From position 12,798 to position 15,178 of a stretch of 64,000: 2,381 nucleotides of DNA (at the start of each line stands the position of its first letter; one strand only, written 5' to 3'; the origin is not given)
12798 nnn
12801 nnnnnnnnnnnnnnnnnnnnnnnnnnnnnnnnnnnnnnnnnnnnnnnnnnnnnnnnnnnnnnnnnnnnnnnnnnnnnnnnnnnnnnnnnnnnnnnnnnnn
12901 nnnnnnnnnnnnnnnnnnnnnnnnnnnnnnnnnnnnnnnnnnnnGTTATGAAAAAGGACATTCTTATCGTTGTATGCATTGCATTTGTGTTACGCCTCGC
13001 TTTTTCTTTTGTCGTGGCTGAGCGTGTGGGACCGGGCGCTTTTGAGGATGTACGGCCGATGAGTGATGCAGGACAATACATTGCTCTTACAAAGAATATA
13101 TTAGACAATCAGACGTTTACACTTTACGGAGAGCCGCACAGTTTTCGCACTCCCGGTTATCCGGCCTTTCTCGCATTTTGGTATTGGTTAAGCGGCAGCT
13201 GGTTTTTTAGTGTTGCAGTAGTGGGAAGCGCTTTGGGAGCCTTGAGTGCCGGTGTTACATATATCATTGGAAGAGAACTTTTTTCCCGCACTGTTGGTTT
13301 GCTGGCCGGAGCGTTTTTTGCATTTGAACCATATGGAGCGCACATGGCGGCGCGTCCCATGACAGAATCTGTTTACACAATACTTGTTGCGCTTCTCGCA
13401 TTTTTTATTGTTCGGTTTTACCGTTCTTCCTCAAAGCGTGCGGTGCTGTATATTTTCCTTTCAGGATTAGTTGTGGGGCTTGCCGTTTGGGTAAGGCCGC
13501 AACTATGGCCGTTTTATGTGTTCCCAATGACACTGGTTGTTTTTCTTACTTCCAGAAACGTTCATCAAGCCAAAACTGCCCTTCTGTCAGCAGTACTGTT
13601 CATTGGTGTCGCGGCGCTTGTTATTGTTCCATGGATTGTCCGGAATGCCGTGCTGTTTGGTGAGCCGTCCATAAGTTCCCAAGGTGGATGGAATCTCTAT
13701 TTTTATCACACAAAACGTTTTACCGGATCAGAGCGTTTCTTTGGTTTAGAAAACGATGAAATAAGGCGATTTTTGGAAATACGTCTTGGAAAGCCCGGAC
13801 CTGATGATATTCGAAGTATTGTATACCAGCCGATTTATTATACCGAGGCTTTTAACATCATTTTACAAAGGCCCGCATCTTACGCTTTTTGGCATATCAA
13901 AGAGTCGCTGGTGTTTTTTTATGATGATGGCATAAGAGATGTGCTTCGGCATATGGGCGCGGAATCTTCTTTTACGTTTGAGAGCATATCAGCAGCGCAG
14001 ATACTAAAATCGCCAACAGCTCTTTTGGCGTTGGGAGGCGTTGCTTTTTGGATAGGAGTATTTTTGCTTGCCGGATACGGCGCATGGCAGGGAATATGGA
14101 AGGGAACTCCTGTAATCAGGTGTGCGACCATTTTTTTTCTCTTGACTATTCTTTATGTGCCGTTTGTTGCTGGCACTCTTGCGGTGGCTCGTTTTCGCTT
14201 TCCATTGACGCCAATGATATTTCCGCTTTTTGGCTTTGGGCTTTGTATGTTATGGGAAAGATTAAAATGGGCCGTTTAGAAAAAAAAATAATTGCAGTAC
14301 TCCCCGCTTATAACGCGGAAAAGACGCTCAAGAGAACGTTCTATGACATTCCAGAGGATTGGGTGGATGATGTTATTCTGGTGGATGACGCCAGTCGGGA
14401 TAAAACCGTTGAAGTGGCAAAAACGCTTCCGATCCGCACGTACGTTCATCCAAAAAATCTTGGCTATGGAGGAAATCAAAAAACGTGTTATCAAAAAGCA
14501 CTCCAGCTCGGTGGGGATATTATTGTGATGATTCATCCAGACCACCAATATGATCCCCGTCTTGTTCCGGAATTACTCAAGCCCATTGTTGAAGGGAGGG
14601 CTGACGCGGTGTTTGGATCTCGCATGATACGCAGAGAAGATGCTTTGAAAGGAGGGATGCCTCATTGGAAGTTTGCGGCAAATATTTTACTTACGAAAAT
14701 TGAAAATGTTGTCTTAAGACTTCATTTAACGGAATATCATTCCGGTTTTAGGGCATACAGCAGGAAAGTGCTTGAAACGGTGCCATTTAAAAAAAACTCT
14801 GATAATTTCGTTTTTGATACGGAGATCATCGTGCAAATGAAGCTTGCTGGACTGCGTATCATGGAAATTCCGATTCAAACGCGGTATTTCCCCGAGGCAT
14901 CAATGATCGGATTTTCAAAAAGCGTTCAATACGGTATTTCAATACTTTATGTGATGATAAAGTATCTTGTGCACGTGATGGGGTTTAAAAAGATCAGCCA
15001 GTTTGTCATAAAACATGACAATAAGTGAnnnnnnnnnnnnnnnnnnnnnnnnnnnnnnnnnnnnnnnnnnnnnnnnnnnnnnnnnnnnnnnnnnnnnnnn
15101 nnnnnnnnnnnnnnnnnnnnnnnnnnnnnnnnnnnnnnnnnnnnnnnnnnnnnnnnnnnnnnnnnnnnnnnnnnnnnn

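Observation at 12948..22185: Five repeated two-gene modules: DPM1/ArnC-like polyprenyl-phosphate sugar synthase paired with a GT-C (ArnT/PMT_2-like) transferase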

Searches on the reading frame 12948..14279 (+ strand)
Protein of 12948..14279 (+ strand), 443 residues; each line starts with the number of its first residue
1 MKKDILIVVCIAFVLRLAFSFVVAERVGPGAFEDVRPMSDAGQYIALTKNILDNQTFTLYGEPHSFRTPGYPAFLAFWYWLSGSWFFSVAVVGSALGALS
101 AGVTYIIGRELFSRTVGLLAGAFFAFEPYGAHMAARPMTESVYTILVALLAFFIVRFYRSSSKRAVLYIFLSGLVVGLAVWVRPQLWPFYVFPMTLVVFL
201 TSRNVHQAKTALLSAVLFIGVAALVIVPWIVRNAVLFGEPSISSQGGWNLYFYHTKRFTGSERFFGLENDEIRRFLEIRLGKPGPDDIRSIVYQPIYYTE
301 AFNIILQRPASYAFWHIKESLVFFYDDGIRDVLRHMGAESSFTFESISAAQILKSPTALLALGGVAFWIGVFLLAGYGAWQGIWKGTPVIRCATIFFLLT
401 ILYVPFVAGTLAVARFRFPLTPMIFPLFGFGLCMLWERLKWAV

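Call 3: search_protein_families(library=pfam, proteins=[window:12948-14279:+], max_evalue=0.01)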
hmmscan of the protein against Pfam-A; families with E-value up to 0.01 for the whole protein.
window:12948-14279:+ (443 aa): 1 family
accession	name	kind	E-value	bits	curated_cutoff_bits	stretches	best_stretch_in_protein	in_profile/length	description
PF13231.12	PMT_2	-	1.2e-08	35.8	26.1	1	68-228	3-159/160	Dolichyl-phosphate-mannose-protein mannosyltransferase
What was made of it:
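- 12948..14279 (+): GT-C (PMT_2-type), 443 aa, about 8 TM. Loop-1 'SDAGQY'. PF13231 E 1e-8 (call 3).
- Checked: Four of the five GT-C partners (12948, 20866, 44889, 50898) hit PF13231 PMT_2 above the gathering score (call 3).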

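Call 11: search_protein_families(library=ncbifam, proteins=[window:12948-14279:+], max_evalue=0.001)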
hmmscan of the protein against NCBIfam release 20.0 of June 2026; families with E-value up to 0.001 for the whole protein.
window:12948-14279:+ (443 aa): 1 family
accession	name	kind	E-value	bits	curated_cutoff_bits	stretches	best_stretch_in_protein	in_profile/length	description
NF047440.1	LA3751_2_3_fam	subfamily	3.5e-06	26.1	200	1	72-240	86-247/460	LA_3751/LA_3752 family putative glycosyltransferase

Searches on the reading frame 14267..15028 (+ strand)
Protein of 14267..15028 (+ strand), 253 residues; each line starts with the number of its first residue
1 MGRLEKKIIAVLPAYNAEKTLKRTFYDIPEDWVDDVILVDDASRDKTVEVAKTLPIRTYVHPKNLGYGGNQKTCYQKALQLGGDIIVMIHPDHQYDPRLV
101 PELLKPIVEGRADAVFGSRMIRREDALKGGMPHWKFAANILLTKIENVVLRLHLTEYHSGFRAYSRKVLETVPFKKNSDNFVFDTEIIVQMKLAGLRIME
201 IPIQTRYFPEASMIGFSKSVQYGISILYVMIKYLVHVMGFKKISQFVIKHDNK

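Call 3: search_protein_families(library=pfam, proteins=[window:14267-15028:+], max_evalue=0.01)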
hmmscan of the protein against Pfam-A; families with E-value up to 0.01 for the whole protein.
window:14267-15028:+ (253 aa): 2 families
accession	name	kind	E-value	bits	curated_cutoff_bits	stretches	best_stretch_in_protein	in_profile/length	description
PF00535.33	Glycos_transf_2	-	2.1e-24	86.8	23.3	1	11-171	3-166/168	Glycosyl transferase family 2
PF13641.12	Glyco_tranf_2_3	-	0.0078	16.7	27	0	10-199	5-202/230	Glycosyltransferase like family 2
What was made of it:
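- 14267..15028 (+): Pren-P-sugar-synthase-type GT2, 253 aa, no TM, 'HPDHQ' variant of the metal motif. It overlaps both flanking GT-C genes. PF00535 2e-24 (call 3).
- Checked: The five GT2 genes (14267, 16732-, 20171, 46264, 52341-) all hit PF00535 at E 1e-21 to 8e-37 (call 3).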

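Call 10: search_protein_families(library=ncbifam, proteins=[window:14267-15028:+], max_evalue=0.001)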
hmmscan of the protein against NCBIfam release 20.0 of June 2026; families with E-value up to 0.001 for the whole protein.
window:14267-15028:+ (253 aa): 8 families
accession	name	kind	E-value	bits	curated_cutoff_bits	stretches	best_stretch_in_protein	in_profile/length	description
TIGR04182.1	glyco_TIGR04182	equivalog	3.2e-22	79.3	325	1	9-230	3-214/293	S-layer glycoprotein N-glycosyltransferase AglJ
NF058614.1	PPMAGASynPpgS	equivalog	2.4e-17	63.1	370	1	10-226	4-215/226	polyprenyl-phospho-N-acetylgalactosaminyl synthase PpgS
NF041391.1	DPhHxTase_Halo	equivalog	2.3e-13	49.7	375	1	14-206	3-184/213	dolichyl-phosphate hexose transferase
NF047588.1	GlcsyltransPgfSStrep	equivalog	1.9e-09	37.2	500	1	8-179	3-174/308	glycosyltransferase PgfS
NF010496.0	PRK13915.1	equivalog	3.2e-09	36.3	262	1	5-110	30-145/307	glucosyl-3-phosphoglycerate synthase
TIGR04283.1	glyco_like_mftF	equivalog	1.2e-06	28.3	182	1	11-120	4-111/221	TIGR04283 family arsenosugar biosynthesis glycosyltransferase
NF007986.1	PRK10714.1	equivalog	2.7e-05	23.3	529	1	6-173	6-173/316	undecaprenyl-phosphate 4-deoxy-4-formamido-L-arabinose transferase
TIGR03937.1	PgaC_IcaA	equivalog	0.00035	19.6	422.3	1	7-201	46-243/407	poly-beta-1,6-N-acetyl-D-glucosamine synthase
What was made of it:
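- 14267..15028 (+): Best NCBIfam AglJ/PpgS (call 10).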

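Call 15: search_solved_structures(query=window:14267-15028:+, max_evalue=0.001)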
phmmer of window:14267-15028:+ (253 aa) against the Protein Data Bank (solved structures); distinct sequences matched with E-value up to 0.001: 3.
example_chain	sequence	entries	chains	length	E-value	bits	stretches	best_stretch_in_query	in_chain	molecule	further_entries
5mlz_A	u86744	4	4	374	3.6e-09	39.7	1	7-203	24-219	Dolichol monophosphate mannose synthase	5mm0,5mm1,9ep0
9bhc_C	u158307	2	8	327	0.00028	23.7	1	6-181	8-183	Undecaprenyl-phosphate 4-deoxy-4-formamido-L-arabinose transferase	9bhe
6z2i_A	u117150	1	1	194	0.00069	22.4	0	35-91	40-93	de novo designed TIM barrel DeNovoTIM6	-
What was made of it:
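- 14267..15028 (+): Best PDB 5mlz DPMS (call 15).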
